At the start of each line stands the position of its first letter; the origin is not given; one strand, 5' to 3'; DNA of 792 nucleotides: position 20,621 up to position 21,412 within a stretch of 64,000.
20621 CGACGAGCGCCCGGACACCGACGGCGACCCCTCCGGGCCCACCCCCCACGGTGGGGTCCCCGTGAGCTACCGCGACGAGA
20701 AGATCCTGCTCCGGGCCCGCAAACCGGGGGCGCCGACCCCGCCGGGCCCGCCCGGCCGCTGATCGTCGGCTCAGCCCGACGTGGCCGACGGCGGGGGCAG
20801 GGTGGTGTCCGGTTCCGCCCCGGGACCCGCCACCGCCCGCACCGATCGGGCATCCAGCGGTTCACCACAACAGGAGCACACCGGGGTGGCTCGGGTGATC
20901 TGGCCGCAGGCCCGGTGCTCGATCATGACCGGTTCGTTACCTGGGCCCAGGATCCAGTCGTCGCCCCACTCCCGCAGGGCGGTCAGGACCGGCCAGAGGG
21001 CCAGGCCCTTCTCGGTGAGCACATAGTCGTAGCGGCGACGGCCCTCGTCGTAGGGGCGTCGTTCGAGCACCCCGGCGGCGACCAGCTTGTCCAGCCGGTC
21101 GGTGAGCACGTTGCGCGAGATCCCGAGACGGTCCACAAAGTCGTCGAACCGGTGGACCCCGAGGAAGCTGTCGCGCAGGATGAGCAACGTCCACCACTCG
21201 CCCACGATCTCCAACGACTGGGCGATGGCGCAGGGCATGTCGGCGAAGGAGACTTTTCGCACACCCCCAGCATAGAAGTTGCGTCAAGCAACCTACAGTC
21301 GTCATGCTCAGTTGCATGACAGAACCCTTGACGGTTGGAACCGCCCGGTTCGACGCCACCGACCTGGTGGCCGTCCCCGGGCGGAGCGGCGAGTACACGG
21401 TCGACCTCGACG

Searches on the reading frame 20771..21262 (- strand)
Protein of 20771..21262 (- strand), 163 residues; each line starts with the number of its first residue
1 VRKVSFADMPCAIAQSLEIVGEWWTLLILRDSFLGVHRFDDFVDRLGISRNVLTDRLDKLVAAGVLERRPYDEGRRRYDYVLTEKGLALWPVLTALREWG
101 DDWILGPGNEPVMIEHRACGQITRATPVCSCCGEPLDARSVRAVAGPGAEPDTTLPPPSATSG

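Call 4: search_protein_families(library=pfam, proteins=[window:20774-21262:-], max_evalue=1)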
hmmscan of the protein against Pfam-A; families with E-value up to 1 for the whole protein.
window:20774-21262:- (163 aa): 11 families
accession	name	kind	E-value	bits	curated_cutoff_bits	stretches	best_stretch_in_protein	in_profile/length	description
PF01638.23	HxlR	-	9.3e-20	70.7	20.8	1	19-104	1-87/91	HxlR-like helix-turn-helix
PF12802.13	MarR_2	-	0.00011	22.8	27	1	22-77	7-61/61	MarR family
PF12840.13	HTH_20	-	0.0016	18.8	27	1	44-69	26-51/51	Helix-turn-helix domain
PF08222.17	HTH_CodY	-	0.0031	17.5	27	1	43-69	11-37/61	CodY helix-turn-helix domain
PF13463.12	HTH_27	-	0.0035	18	22.2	1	57-86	39-68/68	Winged helix DNA-binding domain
PF01047.28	MarR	-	0.0036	17.6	24.6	1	35-76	16-57/59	MarR family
PF13412.12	HTH_24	-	0.026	14.5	21.9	1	44-67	25-48/48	Winged helix-turn-helix DNA-binding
PF13814.12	Replic_Relax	-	0.035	14.6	25.3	1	50-91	26-71/191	Replication-relaxation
PF00392.27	GntR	-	0.045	13.8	27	1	43-70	31-58/64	Bacterial regulatory proteins, gntR family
PF21248.3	SoFic-like_C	-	0.2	12.3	27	1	38-69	32-63/76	Protein adenylyltransferase SoFic-like, C-terminal domain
PF03551.20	PadR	-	0.24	11.8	27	1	55-86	36-69/75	Transcriptional regulator PadR-like family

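Call 5: search_protein_families(library=ncbifam, proteins=[window:20774-21262:-], max_evalue=1)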
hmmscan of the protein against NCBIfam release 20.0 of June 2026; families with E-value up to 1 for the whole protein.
window:20774-21262:- (163 aa): 14 families
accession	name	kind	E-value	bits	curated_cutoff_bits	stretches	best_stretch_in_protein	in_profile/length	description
NF047364.1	redox_TF_RrpB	exception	2.3e-14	53.5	175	1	10-102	4-102/105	MarR family transcription factor RrpB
NF047367.1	redox_TF_RrpA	exception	6.5e-06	26.4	185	1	38-102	34-99/101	MarR family transcription factor RrpA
NF053606.1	Sta1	subfamily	0.0057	16.7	80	1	39-85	37-86/100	Sta1 family transcriptional regulator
TIGR02787.1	codY_Gpos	equivalog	0.023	13.9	267.2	1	43-69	205-231/251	GTP-sensing pleiotropic transcriptional regulator CodY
NF003170.0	PRK04158.1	equivalog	0.035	13.4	255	1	43-69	208-234/259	GTP-sensing pleiotropic transcriptional regulator CodY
NF008273.0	PRK11050.1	equivalog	0.064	12.9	153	1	37-72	55-90/156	manganese-binding transcriptional regulator MntR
NF008122.0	PRK10870.1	equivalog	0.094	12.4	157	1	46-88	81-123/176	transcriptional repressor MprA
NF053660.1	ORF80_fam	equivalog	0.11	12.4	95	1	35-82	15-63/70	ORF80 family leucine zipper DNA-binding protein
NF007741.0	PRK10421.1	equivalog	0.11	11.9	311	1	44-69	39-64/262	transcriptional regulator LldR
NF008565.1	PRK11512.1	equivalog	0.16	11.9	240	1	46-89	64-107/144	multiple antibiotic resistance transcriptional regulator MarR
NF053755.1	MsvR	equivalog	0.18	11.5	220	1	37-87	27-77/236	transcriptional factor MsvR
NF045593.1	bilirub_TF_BilQ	equivalog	0.19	11.4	125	1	54-99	62-108/135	bilirubin utilization transcriptional regulator BilQ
NF040939.2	trans_reg_lrs14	equivalog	0.21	11.7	90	1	39-84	39-87/103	Lrs14 family HTH-type transcriptional regulator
NF041214.1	plasmid_TraB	equivalog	0.21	10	800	1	33-75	588-629/639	plasmid transfer protein TraB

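Call 74: find_encoding_contigs(protein=window:20771-21262:-, flank=3000, max_places=3)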
Protein window:20771-21262:- (163 aa): no gene with exactly this product is on record in the collection.
